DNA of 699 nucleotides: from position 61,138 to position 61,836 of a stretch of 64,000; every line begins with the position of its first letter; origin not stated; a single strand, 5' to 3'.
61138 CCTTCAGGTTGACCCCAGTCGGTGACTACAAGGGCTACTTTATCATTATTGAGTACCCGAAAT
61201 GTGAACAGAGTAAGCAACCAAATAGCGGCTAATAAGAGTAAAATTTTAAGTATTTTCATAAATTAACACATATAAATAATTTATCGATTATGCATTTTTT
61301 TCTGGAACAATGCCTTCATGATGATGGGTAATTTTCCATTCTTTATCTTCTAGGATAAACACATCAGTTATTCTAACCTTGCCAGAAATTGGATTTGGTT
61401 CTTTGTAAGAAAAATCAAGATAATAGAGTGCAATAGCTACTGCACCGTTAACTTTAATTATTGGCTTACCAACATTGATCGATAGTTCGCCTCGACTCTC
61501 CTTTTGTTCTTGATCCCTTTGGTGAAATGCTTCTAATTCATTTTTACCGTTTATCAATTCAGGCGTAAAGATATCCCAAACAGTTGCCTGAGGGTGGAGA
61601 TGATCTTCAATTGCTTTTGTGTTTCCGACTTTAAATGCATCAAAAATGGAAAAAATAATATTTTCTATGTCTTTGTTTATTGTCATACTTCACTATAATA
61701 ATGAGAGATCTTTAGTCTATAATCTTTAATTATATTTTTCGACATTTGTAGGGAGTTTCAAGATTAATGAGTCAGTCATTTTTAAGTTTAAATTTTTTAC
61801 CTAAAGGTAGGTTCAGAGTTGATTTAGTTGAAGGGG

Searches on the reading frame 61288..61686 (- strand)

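Call 22: search_protein_families(library=pfam, max_evalue=0.00001, proteins=[window:61288-61686:-])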
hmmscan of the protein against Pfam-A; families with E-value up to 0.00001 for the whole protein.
window:61288-61686:- (132 aa): 2 families
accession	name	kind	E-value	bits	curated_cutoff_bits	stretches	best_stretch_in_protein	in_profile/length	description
PF13474.12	SnoaL_3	-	4.8e-11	43.5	22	1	7-124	1-116/121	SnoaL-like domain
PF14534.12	DUF4440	-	1.1e-07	32.6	25.2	1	14-119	8-107/107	Domain of unknown function (DUF4440)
